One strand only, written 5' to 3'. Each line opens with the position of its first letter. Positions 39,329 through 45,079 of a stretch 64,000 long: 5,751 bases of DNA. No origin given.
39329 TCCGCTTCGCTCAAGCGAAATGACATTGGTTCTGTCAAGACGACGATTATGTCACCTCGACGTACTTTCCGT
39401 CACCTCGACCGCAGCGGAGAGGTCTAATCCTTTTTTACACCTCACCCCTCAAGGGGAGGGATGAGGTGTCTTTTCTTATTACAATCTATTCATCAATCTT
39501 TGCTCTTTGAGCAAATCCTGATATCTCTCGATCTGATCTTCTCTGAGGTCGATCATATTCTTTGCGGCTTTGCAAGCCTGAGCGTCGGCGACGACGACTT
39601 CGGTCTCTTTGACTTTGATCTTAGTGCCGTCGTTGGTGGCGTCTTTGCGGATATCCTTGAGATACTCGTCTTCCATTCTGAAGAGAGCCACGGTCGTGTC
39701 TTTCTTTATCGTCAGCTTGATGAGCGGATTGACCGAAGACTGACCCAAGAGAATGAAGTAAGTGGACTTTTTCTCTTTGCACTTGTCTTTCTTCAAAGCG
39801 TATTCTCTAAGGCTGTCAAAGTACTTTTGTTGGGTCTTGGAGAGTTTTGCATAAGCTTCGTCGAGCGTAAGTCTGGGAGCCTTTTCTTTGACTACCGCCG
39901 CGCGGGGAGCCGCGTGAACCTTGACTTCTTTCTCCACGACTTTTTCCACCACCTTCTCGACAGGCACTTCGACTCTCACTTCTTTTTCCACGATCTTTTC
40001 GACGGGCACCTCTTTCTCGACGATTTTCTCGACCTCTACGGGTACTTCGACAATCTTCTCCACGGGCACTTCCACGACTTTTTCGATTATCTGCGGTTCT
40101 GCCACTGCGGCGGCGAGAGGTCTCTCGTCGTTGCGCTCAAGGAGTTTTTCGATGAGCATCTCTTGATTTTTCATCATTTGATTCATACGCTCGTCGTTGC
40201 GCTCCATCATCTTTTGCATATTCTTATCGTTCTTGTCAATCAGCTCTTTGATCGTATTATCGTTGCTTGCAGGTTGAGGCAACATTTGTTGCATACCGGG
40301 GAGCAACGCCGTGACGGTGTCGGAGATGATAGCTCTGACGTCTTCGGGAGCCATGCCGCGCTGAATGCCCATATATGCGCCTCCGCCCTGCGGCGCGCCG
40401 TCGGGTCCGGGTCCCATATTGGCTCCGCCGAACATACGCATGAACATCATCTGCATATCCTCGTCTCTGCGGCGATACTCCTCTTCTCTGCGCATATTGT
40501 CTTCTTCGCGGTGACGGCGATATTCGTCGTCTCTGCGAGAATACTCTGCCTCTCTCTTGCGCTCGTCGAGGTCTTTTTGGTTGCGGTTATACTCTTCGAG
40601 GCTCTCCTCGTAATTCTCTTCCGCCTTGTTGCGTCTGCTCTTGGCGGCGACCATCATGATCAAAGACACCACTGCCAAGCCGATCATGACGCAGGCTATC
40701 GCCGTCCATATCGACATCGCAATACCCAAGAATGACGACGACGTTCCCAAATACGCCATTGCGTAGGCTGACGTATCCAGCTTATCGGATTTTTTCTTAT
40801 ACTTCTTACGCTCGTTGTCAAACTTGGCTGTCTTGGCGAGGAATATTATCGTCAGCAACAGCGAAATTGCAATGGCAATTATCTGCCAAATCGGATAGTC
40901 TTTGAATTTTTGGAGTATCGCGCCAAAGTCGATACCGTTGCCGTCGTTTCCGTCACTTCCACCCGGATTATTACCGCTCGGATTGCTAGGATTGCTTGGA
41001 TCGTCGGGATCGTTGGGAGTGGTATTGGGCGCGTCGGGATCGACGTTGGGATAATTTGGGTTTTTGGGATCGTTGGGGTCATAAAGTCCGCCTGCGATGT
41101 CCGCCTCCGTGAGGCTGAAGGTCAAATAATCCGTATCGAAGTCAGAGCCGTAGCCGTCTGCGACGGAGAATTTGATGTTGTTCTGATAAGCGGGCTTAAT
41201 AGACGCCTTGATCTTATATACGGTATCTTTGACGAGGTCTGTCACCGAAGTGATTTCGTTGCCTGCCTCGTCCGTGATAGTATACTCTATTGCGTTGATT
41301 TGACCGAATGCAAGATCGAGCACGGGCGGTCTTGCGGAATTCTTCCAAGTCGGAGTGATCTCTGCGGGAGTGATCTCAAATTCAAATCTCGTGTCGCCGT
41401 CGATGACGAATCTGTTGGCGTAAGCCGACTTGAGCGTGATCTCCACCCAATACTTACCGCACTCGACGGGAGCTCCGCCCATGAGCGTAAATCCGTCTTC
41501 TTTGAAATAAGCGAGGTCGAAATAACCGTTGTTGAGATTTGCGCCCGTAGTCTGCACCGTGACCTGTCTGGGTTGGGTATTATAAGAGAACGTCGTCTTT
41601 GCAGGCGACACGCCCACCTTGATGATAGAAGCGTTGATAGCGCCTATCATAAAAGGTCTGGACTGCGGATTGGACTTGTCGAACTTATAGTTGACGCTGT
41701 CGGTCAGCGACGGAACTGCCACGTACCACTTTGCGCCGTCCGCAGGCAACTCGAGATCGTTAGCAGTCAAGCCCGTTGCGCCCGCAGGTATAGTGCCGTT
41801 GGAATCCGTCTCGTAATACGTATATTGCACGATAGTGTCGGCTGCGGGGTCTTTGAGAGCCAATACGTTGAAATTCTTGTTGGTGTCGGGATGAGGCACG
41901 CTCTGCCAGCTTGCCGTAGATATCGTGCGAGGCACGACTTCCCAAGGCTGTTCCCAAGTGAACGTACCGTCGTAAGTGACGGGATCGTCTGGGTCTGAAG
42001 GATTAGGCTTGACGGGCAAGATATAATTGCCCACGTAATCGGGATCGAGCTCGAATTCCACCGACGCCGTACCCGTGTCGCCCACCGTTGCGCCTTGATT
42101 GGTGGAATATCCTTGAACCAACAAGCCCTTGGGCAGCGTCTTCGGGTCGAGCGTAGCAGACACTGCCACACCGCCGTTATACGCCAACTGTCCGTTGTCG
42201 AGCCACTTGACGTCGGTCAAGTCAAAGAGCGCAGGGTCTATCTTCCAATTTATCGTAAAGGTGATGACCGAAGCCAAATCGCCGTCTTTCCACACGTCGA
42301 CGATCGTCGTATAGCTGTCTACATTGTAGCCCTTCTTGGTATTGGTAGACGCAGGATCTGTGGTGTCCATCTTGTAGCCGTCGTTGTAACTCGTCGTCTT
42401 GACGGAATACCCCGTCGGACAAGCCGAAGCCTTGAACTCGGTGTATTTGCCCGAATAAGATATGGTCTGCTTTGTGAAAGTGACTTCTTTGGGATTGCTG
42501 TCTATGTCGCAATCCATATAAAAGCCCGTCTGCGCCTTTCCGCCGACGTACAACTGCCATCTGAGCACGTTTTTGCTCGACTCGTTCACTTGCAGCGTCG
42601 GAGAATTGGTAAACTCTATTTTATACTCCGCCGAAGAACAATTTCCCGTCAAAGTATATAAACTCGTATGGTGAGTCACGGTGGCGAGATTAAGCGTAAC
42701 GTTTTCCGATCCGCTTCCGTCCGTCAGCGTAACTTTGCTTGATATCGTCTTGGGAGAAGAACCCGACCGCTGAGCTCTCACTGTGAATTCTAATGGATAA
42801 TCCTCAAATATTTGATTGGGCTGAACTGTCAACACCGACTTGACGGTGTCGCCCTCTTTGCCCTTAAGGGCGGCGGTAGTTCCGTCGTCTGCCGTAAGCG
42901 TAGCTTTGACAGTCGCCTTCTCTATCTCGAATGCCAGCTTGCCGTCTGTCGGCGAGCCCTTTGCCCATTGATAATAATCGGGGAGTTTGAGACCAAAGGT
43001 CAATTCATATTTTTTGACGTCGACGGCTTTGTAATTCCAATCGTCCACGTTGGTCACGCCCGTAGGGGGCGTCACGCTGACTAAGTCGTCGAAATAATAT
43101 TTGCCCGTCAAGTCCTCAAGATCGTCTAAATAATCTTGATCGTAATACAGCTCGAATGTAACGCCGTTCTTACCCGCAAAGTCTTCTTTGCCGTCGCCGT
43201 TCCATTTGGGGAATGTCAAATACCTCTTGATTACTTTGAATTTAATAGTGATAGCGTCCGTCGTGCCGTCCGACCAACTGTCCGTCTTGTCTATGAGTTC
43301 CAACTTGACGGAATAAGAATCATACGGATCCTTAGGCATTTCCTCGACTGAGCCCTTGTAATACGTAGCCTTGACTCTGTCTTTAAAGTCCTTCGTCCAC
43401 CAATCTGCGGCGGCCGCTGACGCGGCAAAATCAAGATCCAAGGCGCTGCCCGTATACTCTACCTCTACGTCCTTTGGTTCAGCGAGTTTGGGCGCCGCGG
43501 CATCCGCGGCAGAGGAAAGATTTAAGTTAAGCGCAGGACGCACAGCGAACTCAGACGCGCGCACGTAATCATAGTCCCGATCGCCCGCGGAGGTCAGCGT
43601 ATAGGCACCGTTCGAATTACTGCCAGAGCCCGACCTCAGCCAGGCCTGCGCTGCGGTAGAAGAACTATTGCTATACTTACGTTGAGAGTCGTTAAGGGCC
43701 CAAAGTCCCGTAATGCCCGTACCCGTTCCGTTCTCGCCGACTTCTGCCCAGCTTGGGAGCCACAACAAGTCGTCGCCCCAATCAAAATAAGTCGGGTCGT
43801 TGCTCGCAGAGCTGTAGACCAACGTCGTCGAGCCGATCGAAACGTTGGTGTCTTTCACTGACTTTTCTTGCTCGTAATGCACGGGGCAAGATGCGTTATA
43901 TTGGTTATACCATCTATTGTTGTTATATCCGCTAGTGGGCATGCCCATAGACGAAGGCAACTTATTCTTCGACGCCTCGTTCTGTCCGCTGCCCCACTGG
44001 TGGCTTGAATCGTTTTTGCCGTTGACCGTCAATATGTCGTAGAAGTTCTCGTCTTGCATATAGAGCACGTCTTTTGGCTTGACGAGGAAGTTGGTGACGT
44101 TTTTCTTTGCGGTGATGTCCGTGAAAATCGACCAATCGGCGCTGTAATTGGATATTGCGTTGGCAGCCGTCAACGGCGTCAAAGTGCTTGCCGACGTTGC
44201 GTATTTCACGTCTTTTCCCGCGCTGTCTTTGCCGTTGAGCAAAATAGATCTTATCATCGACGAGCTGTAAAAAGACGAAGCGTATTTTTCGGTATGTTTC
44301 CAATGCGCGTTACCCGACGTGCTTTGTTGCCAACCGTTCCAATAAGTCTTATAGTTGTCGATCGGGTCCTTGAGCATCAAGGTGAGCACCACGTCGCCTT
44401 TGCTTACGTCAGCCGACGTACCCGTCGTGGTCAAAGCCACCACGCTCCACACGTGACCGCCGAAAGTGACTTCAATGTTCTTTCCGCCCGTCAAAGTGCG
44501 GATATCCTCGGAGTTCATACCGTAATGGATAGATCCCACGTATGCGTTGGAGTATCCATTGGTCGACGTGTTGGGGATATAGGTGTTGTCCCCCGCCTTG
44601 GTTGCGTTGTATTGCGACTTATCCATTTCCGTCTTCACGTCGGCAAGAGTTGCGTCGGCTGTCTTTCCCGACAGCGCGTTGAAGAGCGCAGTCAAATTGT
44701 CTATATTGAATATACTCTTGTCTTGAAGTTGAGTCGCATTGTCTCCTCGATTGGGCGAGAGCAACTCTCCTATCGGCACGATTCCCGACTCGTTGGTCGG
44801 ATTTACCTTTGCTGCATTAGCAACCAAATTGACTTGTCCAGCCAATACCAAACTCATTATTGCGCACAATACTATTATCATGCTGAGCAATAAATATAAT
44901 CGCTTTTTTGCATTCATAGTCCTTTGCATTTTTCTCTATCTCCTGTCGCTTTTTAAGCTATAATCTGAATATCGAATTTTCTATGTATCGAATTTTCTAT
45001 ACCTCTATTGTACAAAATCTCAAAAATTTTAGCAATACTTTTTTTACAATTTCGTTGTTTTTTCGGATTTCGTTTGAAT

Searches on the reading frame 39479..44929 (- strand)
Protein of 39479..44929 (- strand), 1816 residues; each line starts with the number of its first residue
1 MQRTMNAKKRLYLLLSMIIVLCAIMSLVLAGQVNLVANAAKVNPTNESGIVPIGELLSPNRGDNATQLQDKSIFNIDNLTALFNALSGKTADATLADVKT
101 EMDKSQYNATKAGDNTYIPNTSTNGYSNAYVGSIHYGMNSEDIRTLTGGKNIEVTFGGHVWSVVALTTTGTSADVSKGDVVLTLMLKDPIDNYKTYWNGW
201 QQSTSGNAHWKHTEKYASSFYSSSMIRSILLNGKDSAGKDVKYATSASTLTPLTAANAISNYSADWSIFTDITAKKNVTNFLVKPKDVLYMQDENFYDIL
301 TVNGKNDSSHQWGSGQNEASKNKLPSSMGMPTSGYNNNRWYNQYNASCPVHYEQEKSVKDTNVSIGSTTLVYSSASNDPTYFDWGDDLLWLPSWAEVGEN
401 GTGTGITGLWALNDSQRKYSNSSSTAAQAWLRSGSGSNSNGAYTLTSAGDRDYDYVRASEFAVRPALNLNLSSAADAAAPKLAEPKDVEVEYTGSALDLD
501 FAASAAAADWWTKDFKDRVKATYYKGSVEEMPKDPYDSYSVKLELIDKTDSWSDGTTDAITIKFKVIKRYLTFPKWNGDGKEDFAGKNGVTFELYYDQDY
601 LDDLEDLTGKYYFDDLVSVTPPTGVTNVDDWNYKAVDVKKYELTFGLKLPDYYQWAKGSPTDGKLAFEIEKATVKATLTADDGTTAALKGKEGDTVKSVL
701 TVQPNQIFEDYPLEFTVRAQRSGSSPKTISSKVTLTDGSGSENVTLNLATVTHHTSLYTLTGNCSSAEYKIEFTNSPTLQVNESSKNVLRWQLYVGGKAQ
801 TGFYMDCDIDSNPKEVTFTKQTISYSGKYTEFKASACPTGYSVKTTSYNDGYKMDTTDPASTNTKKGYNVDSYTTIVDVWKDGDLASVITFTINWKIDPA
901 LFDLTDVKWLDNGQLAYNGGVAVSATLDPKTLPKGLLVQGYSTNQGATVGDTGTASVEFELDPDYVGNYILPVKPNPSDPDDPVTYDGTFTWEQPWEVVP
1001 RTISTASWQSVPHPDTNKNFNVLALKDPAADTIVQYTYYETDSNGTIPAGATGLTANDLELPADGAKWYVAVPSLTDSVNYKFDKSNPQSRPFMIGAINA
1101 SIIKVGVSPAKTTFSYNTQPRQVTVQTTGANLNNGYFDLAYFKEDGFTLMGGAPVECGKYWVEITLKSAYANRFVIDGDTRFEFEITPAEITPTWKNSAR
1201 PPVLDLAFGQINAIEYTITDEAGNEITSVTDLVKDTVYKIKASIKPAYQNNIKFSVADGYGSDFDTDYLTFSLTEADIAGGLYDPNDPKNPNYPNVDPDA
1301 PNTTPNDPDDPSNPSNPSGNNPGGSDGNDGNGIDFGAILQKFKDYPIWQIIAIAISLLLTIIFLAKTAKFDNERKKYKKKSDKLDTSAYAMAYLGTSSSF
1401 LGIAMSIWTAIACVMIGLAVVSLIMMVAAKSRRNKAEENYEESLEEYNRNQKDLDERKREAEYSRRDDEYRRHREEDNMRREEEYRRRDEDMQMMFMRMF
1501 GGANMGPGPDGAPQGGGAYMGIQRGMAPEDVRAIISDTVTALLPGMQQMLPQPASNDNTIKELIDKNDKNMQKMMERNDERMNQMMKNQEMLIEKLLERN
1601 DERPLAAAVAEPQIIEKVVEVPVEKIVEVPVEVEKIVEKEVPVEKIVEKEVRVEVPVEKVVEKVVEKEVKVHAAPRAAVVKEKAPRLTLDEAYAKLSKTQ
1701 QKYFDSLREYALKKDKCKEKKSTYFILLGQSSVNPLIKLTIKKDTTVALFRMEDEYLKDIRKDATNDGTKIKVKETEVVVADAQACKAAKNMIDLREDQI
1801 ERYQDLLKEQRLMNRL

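Call 5: search_protein_families(library=pfam, proteins=[window:39479-44929:-], max_evalue=0.01)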
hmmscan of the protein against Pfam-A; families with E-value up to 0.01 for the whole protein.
window:39479-44929:- (1816 aa): 0 families

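Call 6: search_protein_families(library=ncbifam, proteins=[window:39479-44929:-], max_evalue=0.01)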
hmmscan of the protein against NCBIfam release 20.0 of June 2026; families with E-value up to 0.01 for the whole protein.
window:39479-44929:- (1816 aa): 2 families
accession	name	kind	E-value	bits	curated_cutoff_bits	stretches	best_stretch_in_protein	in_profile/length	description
TIGR04402.2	mob_CxxC_CxxC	subfamily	0.0009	19.5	70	1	1390-1479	45-136/180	mobilome CxxCx(11)CxxC protein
NF040945.1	CCC_membrane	equivalog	0.0061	16.9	65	0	1404-1449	7-50/99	CCC motif membrane protein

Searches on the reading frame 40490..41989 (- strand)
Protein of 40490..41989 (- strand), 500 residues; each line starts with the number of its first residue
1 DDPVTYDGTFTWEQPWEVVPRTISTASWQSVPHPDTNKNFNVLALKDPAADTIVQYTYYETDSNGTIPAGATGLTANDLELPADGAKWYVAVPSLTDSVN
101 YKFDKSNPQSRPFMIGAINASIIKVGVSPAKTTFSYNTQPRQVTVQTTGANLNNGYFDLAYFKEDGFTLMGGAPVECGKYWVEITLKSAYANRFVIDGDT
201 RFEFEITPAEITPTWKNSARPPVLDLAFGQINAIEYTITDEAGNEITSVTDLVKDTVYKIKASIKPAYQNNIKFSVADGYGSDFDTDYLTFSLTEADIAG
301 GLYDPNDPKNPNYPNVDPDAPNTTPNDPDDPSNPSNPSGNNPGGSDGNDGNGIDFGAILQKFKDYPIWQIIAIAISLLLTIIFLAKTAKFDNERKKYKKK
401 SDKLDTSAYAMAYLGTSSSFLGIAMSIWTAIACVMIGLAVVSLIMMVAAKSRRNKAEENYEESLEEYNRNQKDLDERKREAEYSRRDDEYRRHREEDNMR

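Call 12: search_protein_families(library=pfam, proteins=[window:40490-41989:-], max_evalue=10)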
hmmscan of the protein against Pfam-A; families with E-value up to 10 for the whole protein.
window:40490-41989:- (500 aa): 18 families
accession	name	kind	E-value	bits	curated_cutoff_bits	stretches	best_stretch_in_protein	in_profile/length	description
PF25184.1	YxzE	-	0.0023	19.3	40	1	370-409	3-40/65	YxzE-like putative bacteriocin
PF14575.11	EphA2_TM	-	0.0041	18.2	28.9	1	430-467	4-42/74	Ephrin type-A receptor 2 transmembrane domain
PF16481.10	DUF5058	-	0.0052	16.9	28.2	1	370-455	121-208/222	Domain of unknown function (DUF5058)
PF16118.10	DUF4834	-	0.0076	17.6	27.8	1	430-495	11-78/99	Domain of unknown function (DUF4834)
PF14584.11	DUF4446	-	0.026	15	27.4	1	431-476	2-45/150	Protein of unknown function (DUF4446)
PF15571.11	Imm44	-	0.034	14.8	25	1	370-406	40-77/126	Immunity protein 44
PF07332.16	Phage_holin_3_6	-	0.047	14.2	28.4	1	410-470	59-111/116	Putative Actinobacterial Holin-X, holin superfamily III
PF14851.11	FAM176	-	0.051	13.8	31.5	1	432-495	28-89/152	FAM176 family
PF10864.13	DUF2663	-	0.073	13.9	25.2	1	388-481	10-106/127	Protein of unknown function (DUF2663)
PF04881.20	Adeno_GP19K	-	0.097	13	27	1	428-458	100-130/133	Adenovirus GP19K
PF20990.2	DUF2207_C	-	0.11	12.6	33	1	367-453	140-191/247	Predicted membrane protein (DUF2207) C-terminal domain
PF13273.12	DUF4064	-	0.13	13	32.1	1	370-450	10-82/102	Protein of unknown function (DUF4064)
PF04647.20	AgrB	-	0.19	11.5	23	1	358-445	91-184/185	Accessory gene regulator B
PF22251.1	PFF1_TM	-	0.69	9.8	32.3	1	432-498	103-170/300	Vacuolar membrane protease, transmembrane domain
PF16038.10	TMIE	-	1.6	9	27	0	362-383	6-27/85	TMIE protein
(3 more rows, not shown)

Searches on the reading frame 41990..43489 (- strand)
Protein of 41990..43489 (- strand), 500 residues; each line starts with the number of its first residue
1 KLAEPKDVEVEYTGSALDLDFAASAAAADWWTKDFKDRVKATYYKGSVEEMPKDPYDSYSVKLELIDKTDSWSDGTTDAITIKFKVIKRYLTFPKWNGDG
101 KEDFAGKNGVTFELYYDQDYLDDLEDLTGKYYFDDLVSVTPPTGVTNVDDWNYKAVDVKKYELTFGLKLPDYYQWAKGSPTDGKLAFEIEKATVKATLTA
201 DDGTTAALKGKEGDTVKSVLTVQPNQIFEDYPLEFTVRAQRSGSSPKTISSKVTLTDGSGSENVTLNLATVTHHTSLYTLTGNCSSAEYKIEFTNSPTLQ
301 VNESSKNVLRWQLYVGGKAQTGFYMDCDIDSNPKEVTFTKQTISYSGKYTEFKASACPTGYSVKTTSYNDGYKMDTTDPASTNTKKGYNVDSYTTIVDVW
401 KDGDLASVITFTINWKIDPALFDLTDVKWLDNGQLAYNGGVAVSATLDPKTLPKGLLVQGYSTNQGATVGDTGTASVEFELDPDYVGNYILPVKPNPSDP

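Call 12: search_protein_families(library=pfam, proteins=[window:41990-43489:-], max_evalue=10)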
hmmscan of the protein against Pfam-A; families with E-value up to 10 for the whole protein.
window:41990-43489:- (500 aa): 2 families
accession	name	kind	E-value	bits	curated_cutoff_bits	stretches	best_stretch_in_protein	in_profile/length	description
PF25534.1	DUF7918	-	0.028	14.9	27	1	285-351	37-105/228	Domain of unknown function (DUF7918)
PF07481.16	DUF1521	-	0.48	10.9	23.6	0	97-114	51-68/169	Domain of Unknown Function (DUF1521)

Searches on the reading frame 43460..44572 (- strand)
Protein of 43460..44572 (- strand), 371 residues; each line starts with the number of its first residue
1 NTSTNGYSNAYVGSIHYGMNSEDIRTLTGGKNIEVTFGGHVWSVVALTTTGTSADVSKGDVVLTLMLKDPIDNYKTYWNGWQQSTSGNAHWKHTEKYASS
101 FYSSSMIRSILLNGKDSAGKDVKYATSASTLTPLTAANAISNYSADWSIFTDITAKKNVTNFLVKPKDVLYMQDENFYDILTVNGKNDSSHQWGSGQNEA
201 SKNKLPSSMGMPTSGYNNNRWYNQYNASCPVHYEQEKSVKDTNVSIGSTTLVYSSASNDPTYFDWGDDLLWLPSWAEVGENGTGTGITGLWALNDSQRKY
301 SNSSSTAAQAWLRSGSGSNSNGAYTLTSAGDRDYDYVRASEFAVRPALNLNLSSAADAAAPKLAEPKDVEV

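Call 59: predict_structure(alignment_id=A2)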
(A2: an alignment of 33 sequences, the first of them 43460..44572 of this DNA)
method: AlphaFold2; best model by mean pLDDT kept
length: 371 residues; sequences in the alignment: 33
mean_pLDDT: 76.8   pTM: 0.83
mean pLDDT of the five models: 76.8, 76.8, 75.8, 75.3, 72.7
residues with pLDDT >= 90: 125; 70-90: 124; 50-70: 82; < 50: 40
segments of 3 or more residues with pLDDT < 50: 1-10, 205-219, 223-225, 230-234, 368-371
pLDDT, mean of each block of 10 residues (from residue 1): 34 65 90 93 93 77 95 92 65 69 92 88 90 92 91 89 90 75 68 66 48 46 49 51 60 65 87 91 74 89 71 83 89 90 96 84 57 41
secondary structure, 60 per line:
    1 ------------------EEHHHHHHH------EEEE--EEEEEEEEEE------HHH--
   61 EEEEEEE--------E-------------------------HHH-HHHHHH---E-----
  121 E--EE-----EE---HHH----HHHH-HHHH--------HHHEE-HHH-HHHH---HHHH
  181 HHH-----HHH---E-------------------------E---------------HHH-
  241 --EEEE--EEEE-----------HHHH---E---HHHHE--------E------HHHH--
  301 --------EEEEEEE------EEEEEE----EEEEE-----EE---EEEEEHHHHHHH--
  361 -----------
elements in order: H21-27 E34-37 E40-49 E61-67 H106-111 H143-146 H148-151 H170-173 H177-183 E243-246 E249-252 H264-267 H275-278 H295-298 E309-315 E322-327 E332-336 E347-351 H352-358

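Call 62: fold_search(model_id=the predicted structure, library=pdb)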
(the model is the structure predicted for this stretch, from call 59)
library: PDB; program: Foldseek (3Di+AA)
matches with E <= 10: 37; with E <= 0.001: 0
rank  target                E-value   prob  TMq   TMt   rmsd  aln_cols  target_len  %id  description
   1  9qa6                  1.6e-02  0.87  0.33  0.16  13.2       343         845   13  Cryo-EM structure of Thomasclavelia ramosa IgA peptidase (IgAse) active site mutant (S32-N876) (released 2025-06-25)
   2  4yar                  2.2e+00  0.02  0.08  0.07   8.2        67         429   13  2-Hydroxyethylphosphonate dioxygenase (HEPD) E176H (released 2015-03-04)
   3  3a5z_F                2.4e+00  0.06  0.09  0.36   5.1        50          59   18  Crystal structure of Escherichia coli GenX in complex with elongation factor P (released 2010-08-25)
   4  6lcj_F                2.4e+00  0.03  0.08  0.07   7.8        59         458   17  TtGalA, alpha-galactosidase from Thermus thermopilus in apo form (released 2020-07-01)
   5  3g7d                  2.4e+00  0.02  0.08  0.08   8.1        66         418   14  Native PhpD with Cadmium Atoms (released 2009-06-09)
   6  3gbf                  2.9e+00  0.02  0.08  0.07   8.1        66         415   17  Phpd with cadmium complexed with hydroethylphosphonate (HEP) (released 2009-06-09)
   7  4j6q                  3.2e+00  0.06  0.08  0.21   2.8        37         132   11  Crystal structure of calcium2+-free wild-type CD23 lectin domain (crystal form G) (released 2013-08-28)
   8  3hqx                  3.2e+00  0.01  0.07  0.18   7.9        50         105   12  Crystal structure of protein of unknown function (DUF1255,PF06865) from Acinetobacter sp. ADP1 (released 2009-06-30)
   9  6lcj_D                3.6e+00  0.01  0.07  0.06   8.6        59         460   19  TtGalA, alpha-galactosidase from Thermus thermopilus in apo form (released 2020-07-01)
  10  2aqs_A                4.1e+00  0.01  0.06  0.11  12.8        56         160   14  CU/ZN superoxide dismutase from neisseria meningitidis K91E, K94E double mutant (released 2006-10-31)
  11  9cr6_C                4.4e+00  0.02  0.08  0.11   5.1        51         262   20  Crystal structure of histidine racemase (HisR) of Fusobacterium nucleatum (C209S) (released 2025-03-05)
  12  3o0l_B                4.9e+00  0.02  0.08  0.21  10.9        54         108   22  Crystal structure of a Pfam DUF1425 family member (Shew_1734) from Shewanella sp. pv-4 at 1.81 a resolution (released 2010-08-04)
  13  4h5b_B                5.2e+00  0.02  0.08  0.16   9.4        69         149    6  Crystal Structure of DR_1245 from Deinococcus radiodurans (released 2013-01-30)
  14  7cce_A                5.6e+00  0.02  0.07  0.15  10.0        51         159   12  crystal structure of Arabidopsis AIPP3 BAH domain in complex with an H3K27me3 peptide (released 2020-12-16)
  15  9bkr                  5.9e+00  0.06  0.05  0.21   3.8        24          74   17  Crystal structure of the Human TRIP12 WWE domain (isoform 2) in complex with ATP (released 2024-07-31)
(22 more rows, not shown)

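Call 63: fold_search(model_id=the predicted structure, library=viral)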
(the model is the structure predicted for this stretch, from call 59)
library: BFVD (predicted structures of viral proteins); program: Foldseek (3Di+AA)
matches with E <= 10: 139; with E <= 0.001: 2
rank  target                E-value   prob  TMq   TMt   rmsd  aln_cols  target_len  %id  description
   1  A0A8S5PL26            2.9e-04  1.00  0.32  0.25  10.9       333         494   13  DUF6273 domain-containing protein [Siphoviridae sp. ctOSJ35]
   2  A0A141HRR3            3.7e-04  1.00  0.36  0.12   8.2       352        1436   15  (no name in the UniProt tables at hand)
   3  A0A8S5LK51            1.0e-03  1.00  0.32  0.31   8.0       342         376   13  DUF6273 domain-containing protein [Siphoviridae sp. ctnhN1]
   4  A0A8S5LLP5            1.4e-03  0.99  0.31  0.17   8.3       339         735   11  Interferon alpha/beta receptor 1, Interferon I interferon signaling complex [Siphoviridae sp. ctvok7]
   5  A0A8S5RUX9            1.5e-03  0.99  0.17  0.12   8.4       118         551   17  (no name in the UniProt tables at hand)
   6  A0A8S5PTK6            1.7e-03  0.99  0.29  0.25  13.6       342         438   12  Uncharacterized protein [Myoviridae sp. ctzS633]
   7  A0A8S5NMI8            2.6e-03  1.00  0.18  0.25   5.1        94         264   19  Retinoblastoma-binding protein-like protein [Siphoviridae sp. ctGMq5]
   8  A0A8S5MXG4            2.7e-03  0.98  0.18  0.11   8.8       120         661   18  DUF6273 domain-containing protein [Siphoviridae sp. ct91l7]
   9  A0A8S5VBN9            2.9e-03  0.99  0.32  0.36  10.9       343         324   13  DUF6273 domain-containing protein [Myoviridae sp. ctbEa13]
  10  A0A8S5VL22            3.5e-03  0.99  0.30  0.17   8.6       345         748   10  (no name in the UniProt tables at hand)
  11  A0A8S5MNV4            7.2e-03  0.99  0.17  0.30   5.4        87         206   22  DUF6273 domain-containing protein [Myoviridae sp. ctI7W9]
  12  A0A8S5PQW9            1.2e-02  0.38  0.24  0.18  17.9       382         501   13  DUF6273 domain-containing protein [Podoviridae sp. ct8dV2]
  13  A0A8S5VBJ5            2.1e-02  0.85  0.31  0.41  11.4       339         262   12  ATP-binding sugar transporter [Myoviridae sp. ctbEa13]
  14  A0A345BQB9            2.3e-02  0.84  0.17  0.30   9.8       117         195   14  (no name in the UniProt tables at hand)
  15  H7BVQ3                2.7e-02  0.87  0.17  0.55   5.5       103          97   20  (no name in the UniProt tables at hand)
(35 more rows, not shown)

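Call 81: search_protein_families(library=phrogs, proteins=[window:43460-44572:-], max_evalue=0.001)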
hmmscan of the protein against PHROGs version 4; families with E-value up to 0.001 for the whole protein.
window:43460-44572:- (371 aa): 1 family
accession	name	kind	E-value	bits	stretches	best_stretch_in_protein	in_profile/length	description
phrog_9958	-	unknown function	0.0003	21.2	1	309-351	129-175/210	-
